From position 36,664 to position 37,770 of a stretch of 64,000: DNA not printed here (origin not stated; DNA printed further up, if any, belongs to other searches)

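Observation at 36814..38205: Rex-like position: cytoplasmic 268-aa protein plus 2-TM protein co-oriented with the repressor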

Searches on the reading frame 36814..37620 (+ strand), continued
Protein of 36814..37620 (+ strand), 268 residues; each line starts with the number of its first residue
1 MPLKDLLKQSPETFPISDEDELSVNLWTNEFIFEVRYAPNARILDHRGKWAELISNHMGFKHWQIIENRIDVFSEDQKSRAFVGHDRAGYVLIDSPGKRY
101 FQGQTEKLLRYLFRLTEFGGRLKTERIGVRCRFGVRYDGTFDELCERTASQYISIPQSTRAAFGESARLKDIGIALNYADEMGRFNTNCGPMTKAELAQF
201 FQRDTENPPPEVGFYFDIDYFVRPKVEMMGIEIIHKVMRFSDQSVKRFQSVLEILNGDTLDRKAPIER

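Call 37: find_related_loci(query=A1, collection=genome_contigs, flank=6000)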
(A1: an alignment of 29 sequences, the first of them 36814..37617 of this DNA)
Query A1 (268 aa) in genome_contigs; peptide patterns used: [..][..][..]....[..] (x = any residue, [..] = any of these).
252 stretches matched a pattern; 13 encode a relative of the query (tblastn E <= 1e-3); 13 distinct loci.
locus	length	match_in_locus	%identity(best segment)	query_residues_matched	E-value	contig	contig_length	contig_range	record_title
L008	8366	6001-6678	45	28-255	1e-64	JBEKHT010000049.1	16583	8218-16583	MAG: Anaerolineales bacterium isolate SPRUCE 283 SPRUCE_283_49, whole genome shotgun sequence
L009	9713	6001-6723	40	4-257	9e-62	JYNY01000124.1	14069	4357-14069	Candidatus Omnitrophus magneticus isolate SKK-01 SAG1169, whole genome shotgun sequence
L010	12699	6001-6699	41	24-258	9e-61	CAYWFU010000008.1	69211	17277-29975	MAG TPA_asm: uncultured bacterium isolate binchicken_co232_183 genome assembly, contig: NODE_620_length_69211_cov_8.0666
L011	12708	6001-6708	40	21-258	1e-59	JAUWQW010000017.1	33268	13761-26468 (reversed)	MAG: Candidatus Aminicenantes bacterium isolate CSMAG_2512 CSMAG_2512_k141_791794_length_33268_cov_13.0000, whole genome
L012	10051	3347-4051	42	21-257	1e-59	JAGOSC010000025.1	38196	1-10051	MAG: Candidatus Omnitrophota bacterium isolate Gw_Eff_bin_307 Gw_Eff_1851_length_38196_cov_5.797026, whole genome shotgu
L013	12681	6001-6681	40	30-258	1e-56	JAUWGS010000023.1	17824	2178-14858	MAG: Planctomycetales bacterium isolate CSMAG_2248 CSMAG_2248_k141_914400_length_17824_cov_32.9048, whole genome shotgun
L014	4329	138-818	41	28-258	4e-56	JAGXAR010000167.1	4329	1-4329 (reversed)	MAG: Nitrospirae bacterium isolate REEB81 contig-150_29659, whole genome shotgun sequence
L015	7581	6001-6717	40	14-255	3e-55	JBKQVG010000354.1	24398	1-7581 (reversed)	MAG: Bryobacteraceae bacterium isolate SEr2D2E2F__bin_78 SEr2D2E2F_000000233577, whole genome shotgun sequence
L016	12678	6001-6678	37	29-258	1e-51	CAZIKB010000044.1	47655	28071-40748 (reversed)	MAG TPA_asm: uncultured Cytophagia bacterium isolate binchicken_co121_9 genome assembly, contig: NODE_262_length_47655_c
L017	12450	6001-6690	36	29-257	1e-49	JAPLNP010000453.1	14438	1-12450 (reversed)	MAG: Planctomycetia bacterium isolate LacPavin_0920_SED3_MAG_64_13 LacPavin_0920_SED3_scaffold_3278582, whole genome sho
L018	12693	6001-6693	37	29-257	4e-49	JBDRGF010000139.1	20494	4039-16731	MAG: Pseudomonadota bacterium isolate MEGAHIT-group-1.414 k141_13055347, whole genome shotgun sequence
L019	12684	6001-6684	33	30-253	8e-34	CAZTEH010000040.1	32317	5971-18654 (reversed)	MAG TPA_asm: uncultured Oscillospiraceae bacterium isolate SRP302447_co4_101 genome assembly, contig: NODE_3703_length_3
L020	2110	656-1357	29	29-253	5e-23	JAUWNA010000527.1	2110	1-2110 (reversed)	MAG: Promethearchaeota archaeon isolate CSMAG_2412 CSMAG_2412_k141_360615_length_2110_cov_4.7440, whole genome shotgun s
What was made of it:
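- Distribution is patchy: Anaerolineales, Omnitrophota, Aminicenantes, Planctomycetes, Nitrospirae, Acidobacteria, Cytophagia, Pseudomonadota, Oscillospiraceae and an Asgard archaeon (call 37). Its phyletic pattern is sporadic (call 37).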

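Call 38: find_related_loci(query=A1, collection=viral_contigs, flank=6000)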
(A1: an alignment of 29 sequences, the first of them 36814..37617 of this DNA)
Query A1 (268 aa) in viral_contigs; peptide patterns used: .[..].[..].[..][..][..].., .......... (x = any residue, [..] = any of these).
17 stretches matched a pattern, but none encodes a relative of the query by tblastn (E <= 1e-3).

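Call 42: search_protein_families(library=padloc, proteins=[L002:6012-7799:+, L011:2411-4018:+, L004:9245-12388:+, L004:12393-14060:+, L002:9747-11099:+, L002:11652-13862:+, L002:13825-14880:+, L002:3711-4532:+, L013:3983-5827:+, L006:9278-10177:+], max_evalue=0.001)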
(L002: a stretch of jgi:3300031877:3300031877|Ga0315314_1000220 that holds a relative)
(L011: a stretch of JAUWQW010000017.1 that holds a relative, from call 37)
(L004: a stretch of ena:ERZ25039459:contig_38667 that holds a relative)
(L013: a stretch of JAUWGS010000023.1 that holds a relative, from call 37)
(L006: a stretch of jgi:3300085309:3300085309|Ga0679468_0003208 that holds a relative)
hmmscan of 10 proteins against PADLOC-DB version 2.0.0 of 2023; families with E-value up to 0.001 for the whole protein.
L002:6012-7799:+ (595 aa): 91 families (the best 25 are shown)
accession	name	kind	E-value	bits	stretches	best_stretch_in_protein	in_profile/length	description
PDLC03759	RT_UG21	-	2.1e-101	338.2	1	3-484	25-474/503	DRT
PDLC03756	RT_UG19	-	3.5e-59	199.3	1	3-507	29-481/562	DRT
PDLC03761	RT_UG23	-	4.2e-46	155.5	2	111-384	108-355/489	DRT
PDLC03771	RT_UG32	-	2e-43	146.8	2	112-405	135-398/521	DRT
PDLC03785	RT_UG9_large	-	1.7e-38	130.4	1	8-349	273-575/772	DRT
PDLC03760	RT_UG22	-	9e-38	128.5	1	15-482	39-454/476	DRT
PDLC03758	RT_UG20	-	2.3e-36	123.9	2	109-477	115-479/511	DRT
PDLC03750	RT_UG13b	-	5.8e-34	115.9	1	11-332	30-344/430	DRT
PDLC03749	RT_UG13a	-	1.6e-33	114.6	1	2-402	40-410/589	DRT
PDLC01136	RT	-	3.2e-33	113.3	2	135-276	123-246/263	RT (reverse transcriptase)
PDLC03773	RT_UG34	-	1.4e-31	108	1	19-320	51-329/512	DRT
PDLC03786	RT_UG9_small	-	5.6e-31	105.9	2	111-282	117-285/541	DRT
PDLC03772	RT_UG33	-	5.2e-28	96.2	1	31-308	52-285/490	DRT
PDLC03783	Drt8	-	1.2e-25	88.8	1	114-475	112-456/493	DRT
PDLC03754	RT_UG17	-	8.6e-22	75.6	1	126-275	113-257/429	DRT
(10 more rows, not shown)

L011:2411-4018:+ (535 aa): 78 families (the best 25 are shown)
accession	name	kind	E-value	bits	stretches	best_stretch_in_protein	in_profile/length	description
PDLC03786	RT_UG9_small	-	3e-142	473.2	1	6-528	9-536/541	DRT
PDLC03785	RT_UG9_large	-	2.5e-95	318.3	1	6-454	242-697/772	DRT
PDLC03759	RT_UG21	-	2.2e-61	206.1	1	4-489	2-482/503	DRT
PDLC03771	RT_UG32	-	8.8e-53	177.7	1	16-341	40-349/521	DRT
PDLC03756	RT_UG19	-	6.9e-41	138.9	1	58-487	63-462/562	DRT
PDLC03758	RT_UG20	-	1.8e-37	127.5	2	4-268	9-270/511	DRT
PDLC03761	RT_UG23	-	5.6e-37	125.4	1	51-349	52-334/489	DRT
PDLC03783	Drt8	-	7.9e-34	115.8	1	9-354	7-345/493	DRT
PDLC03760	RT_UG22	-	2.7e-31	107.2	1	39-477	41-452/476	DRT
PDLC03772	RT_UG33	-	4.5e-31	106.3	1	8-476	7-446/490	DRT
PDLC03749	RT_UG13a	-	4.5e-28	96.5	1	119-465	141-477/589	DRT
PDLC01136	RT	-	1.4e-27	94.8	1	74-268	77-247/263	RT (reverse transcriptase)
PDLC03773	RT_UG34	-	8.6e-27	92.2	1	57-276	69-297/512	DRT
PDLC03774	RT_UG35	-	1.2e-24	84.6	1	78-276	404-592/938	DRT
PDLC03775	RT_UG36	-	7.6e-24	82.5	1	98-266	101-267/557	DRT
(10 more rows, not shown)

L004:9245-12388:+ (1047 aa): 40 families (the best 25 are shown)
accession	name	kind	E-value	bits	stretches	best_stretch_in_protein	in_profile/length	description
PDLC01075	C3a139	-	1.8e-49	166.9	1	38-826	27-734/948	HKD+Snf2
PDLC02621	DrmD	-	6.3e-31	105.4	1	557-824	389-629/1040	DrmD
PDLC02619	DrmD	-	8.6e-27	91.6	1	709-817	413-532/872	DrmD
PDLC00659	HmaA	-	3.4e-24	82.8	1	557-822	362-614/1176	SNF2 helicase / DEAD-box helicase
PDLC02500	BrxHI|BrxHII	-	1.4e-22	78.1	1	599-817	380-572/933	BrxHI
PDLC02193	PLD_Helicase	-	2.3e-22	77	2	686-817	663-796/905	-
PDLC02843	DpdE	-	1.3e-20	71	2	681-818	541-663/1091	DpdE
PDLC02623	DrmD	-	3.2e-20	69.5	1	689-817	507-622/1040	DrmD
PDLC02840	DpdE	-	4e-19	66.4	2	676-818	526-654/1091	DpdE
PDLC02572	DrmA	-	2e-17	60.5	1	679-825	484-628/1043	DrmA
PDLC02620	DrmD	-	2.5e-15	53.5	1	708-817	483-576/1060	DrmD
PDLC02633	DrmD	-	3.9e-15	52.9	1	704-822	521-632/839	DrmD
PDLC02853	DpdE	-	4.4e-15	52.7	1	689-819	466-599/985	DpdE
PDLC04556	PDC-M27C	-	1.2e-14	51.7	1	777-818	758-800/892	-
PDLC02625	DrmD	-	1.3e-14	51.8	1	686-823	239-377/792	DrmD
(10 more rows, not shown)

L004:12393-14060:+ (555 aa): 10 families
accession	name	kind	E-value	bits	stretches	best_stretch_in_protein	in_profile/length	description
PDLC03610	REase_MTase_IIG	-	5.6e-60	201.5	1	194-537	151-444/1096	Type IIG restriction enzyme-methyltransferase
PDLC03631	REase_MTase_IIG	-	1.9e-33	113.5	2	202-404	154-343/1086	Type IIG restriction enzyme-methyltransferase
PDLC03021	MTase_I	-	9.4e-07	26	0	440-512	187-247/491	Type I methyltransferase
PDLC03621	REase_MTase_IIG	-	1.2e-05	21.5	0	350-397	283-330/1024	Type IIG restriction enzyme-methyltransferase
PDLC03597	REase_MTase_IIG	-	2.4e-05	20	1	350-397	860-907/1646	Type IIG restriction enzyme-methyltransferase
PDLC03250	MTase_II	-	9.2e-05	19.3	0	436-465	189-218/775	Type II methyltransferase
PDLC03035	MTase_I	-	0.00011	18.9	1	331-385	132-189/653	Type I methyltransferase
PDLC03025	MTase_I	-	0.00013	18.8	0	440-478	185-223/569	Type I methyltransferase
PDLC03026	MTase_I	-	0.00038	17.7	0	437-491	163-215/487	Type I methyltransferase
PDLC03051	REase_MTase_I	-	0.00046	15.4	0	351-397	845-891/1591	Type I restriction enzyme-methyltransferase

L002:9747-11099:+ (450 aa): 0 families

L002:11652-13862:+ (736 aa): 31 families (the best 25 are shown)
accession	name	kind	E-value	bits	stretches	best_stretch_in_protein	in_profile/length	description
PDLC00660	HmaB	-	9.1e-23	78.1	2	464-565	558-662/967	DNA-adenine methylase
PDLC00661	HmaB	-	1.5e-22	77.3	2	462-615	557-722/973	DNA-adenine methylase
PDLC02189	DUF1156_MTase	-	1.4e-20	71.1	3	246-367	367-487/944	-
PDLC02541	PglX|PglXI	-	2.6e-20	70.2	2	95-200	194-297/919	PglXI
PDLC03233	MTase_II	-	1.8e-15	54.5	1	456-619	473-646/731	Type II methyltransferase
PDLC03352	MTase_II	-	7.9e-12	41.8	1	465-509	556-599/1023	Type II methyltransferase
PDLC03314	MTase_II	-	1.5e-10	37.8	0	70-104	166-200/944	Type II methyltransferase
PDLC04134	mad2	-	5.7e-10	36.6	1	63-115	287-339/492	mads_2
PDLC03380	MTase_II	-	8.9e-10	36.3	1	65-110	54-99/393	Type II methyltransferase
PDLC03346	MTase_II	-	2.2e-08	30.3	1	465-645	596-768/1068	Type II methyltransferase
PDLC03325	MTase_II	-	6.5e-08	29.7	1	62-121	86-145/426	Type II methyltransferase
PDLC03249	MTase_II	-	2e-07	28.2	1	68-128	139-199/541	Type II methyltransferase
PDLC03367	MTase_II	-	2.2e-07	27.6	1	70-170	44-137/633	Type II methyltransferase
PDLC03224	MTase_II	-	2.6e-07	27.9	1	68-153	94-188/481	Type II methyltransferase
PDLC03322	MTase_II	-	4.5e-07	27.1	1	64-119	61-119/446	Type II methyltransferase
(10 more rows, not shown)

L002:13825-14880:+ (351 aa): 0 families

L002:3711-4532:+ (273 aa): 0 families

L013:3983-5827:+ (614 aa): 66 families (the best 25 are shown)
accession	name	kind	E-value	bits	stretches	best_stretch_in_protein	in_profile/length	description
PDLC03354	MTase_II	-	1.1e-64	217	2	117-438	110-387/425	Type II methyltransferase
PDLC03339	MTase_II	-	1.1e-51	173.9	3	131-219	55-143/399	Type II methyltransferase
PDLC03300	MTase_II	-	5.8e-44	148.4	2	360-445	200-288/302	Type II methyltransferase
PDLC03644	MTase_III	-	1.7e-39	134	1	136-442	109-402/542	Type III methyltransferase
PDLC03636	MTase_III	-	9.1e-39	131.7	2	135-234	95-194/575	Type III methyltransferase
PDLC03299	MTase_II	-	6.7e-36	122.3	3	367-436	191-260/296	Type II methyltransferase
PDLC03371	MTase_II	-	2.6e-34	116.9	2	364-435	183-254/260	Type II methyltransferase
PDLC03633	MTase_III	-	5e-34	116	2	360-435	280-355/616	Type III methyltransferase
PDLC03216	MTase_II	-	1.2e-29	101.4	1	371-442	193-264/364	Type II methyltransferase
PDLC03635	MTase_III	-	1.1e-28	98.4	2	135-229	267-366/708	Type III methyltransferase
PDLC03638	MTase_III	-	3.3e-28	96.5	1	135-436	430-680/816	Type III methyltransferase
PDLC03738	oMTase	-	9.4e-28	95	1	367-435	199-267/376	orphan methyltransferase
PDLC03641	MTase_III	-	7e-27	92.2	2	129-409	177-429/657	Type III methyltransferase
PDLC03634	MTase_III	-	6.7e-23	79.4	1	136-408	173-426/621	Type III methyltransferase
PDLC03320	MTase_II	-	1e-22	78.7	1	362-438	203-279/289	Type II methyltransferase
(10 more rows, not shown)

L006:9278-10177:+ (299 aa): 0 families

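Call 44: list_cluster_members(proteins=[P0026, P0028, P0001, P0030, P0031])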
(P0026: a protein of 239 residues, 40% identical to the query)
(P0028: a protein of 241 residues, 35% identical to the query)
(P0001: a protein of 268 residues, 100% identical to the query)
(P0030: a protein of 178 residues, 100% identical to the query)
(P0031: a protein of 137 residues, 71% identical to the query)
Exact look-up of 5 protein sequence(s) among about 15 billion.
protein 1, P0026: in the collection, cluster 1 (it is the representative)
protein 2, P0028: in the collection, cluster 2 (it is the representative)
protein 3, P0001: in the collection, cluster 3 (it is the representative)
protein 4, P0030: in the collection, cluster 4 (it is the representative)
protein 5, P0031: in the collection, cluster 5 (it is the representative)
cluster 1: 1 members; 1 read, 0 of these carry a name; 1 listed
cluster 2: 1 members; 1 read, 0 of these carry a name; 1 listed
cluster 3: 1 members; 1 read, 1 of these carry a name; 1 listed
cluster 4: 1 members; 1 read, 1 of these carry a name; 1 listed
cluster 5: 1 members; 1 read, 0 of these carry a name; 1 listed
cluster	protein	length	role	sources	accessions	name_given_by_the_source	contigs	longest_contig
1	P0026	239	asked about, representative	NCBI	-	-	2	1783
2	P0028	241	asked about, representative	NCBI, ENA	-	-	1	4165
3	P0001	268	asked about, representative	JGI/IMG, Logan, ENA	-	hypothetical protein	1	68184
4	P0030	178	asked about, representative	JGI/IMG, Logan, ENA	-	hypothetical protein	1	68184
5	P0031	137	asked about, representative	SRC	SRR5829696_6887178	-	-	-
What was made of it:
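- Tried and rejected: Cluster look-ups gave no names (call 44).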

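Call 45: search_dna_similar(query=window:36814-37617:+, collection=plasmids, mode=protein, max_evalue=0.1, max_rows=20)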
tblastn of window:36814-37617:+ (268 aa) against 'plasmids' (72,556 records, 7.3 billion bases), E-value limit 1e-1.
No match.

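Call 46: search_dna_similar(query=window:36814-37617:+, collection=phages, mode=protein, max_evalue=0.1, max_rows=20)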
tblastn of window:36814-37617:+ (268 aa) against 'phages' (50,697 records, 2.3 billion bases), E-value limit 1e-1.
No match.
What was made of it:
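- No relatives occur in IMG/VR, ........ phages or PLSDB plasmids (calls 38, 45, 46), so prophage carriage is the exception. Most family members are not in phages (calls 37, 38, 46).
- Tried and rejected: tblastn of A against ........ phages and PLSDB plasmids, and an IMG/VR scan, gave no relatives (calls 38, 45, 46).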

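Call 47: find_homologous_proteins(query=A2, max_evalue=0.001)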
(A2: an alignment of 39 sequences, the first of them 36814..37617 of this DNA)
Query A2 (39 sequences) (268 aa, profile of the alignment): 35 proteins with E <= 0.001 among 2997 candidates.
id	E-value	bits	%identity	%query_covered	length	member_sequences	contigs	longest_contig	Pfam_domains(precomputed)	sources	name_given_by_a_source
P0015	4.2e-81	290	44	86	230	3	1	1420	-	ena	-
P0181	7.4e-81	289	43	86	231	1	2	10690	-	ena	-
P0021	1.9e-80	288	40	86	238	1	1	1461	-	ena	-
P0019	3.1e-79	284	41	86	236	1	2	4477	-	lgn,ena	-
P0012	3.3e-79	283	45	85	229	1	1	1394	-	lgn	-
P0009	7.3e-79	282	44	86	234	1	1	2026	-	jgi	jgi:hypothetical protein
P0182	1.7e-78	281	36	86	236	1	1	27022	-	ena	-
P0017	2.8e-78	280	43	86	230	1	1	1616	-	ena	-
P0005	5.9e-78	279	44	86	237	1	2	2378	-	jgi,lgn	jgi:hypothetical protein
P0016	6.5e-78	279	42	86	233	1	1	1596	-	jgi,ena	-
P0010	5.4e-76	273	46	85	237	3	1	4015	-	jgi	-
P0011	7.8e-76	272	44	85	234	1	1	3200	-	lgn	-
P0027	8.4e-76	272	39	86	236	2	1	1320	-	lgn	-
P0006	1.1e-75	272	43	86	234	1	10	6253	-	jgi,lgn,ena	-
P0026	3.8e-75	270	40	86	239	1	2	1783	-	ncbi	-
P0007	3.8e-74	267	44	86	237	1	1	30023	-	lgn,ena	-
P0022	5.3e-73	263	40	86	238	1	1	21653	-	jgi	jgi:hypothetical protein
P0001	9.9e-72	259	100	100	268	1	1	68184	-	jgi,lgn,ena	jgi:hypothetical protein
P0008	2.7e-71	258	47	85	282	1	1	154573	-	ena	-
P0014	2.3e-69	251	43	86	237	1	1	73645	-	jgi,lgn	-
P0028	2.1e-66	242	35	86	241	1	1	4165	-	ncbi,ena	-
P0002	8.5e-65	236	55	89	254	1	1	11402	-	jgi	jgi:hypothetical protein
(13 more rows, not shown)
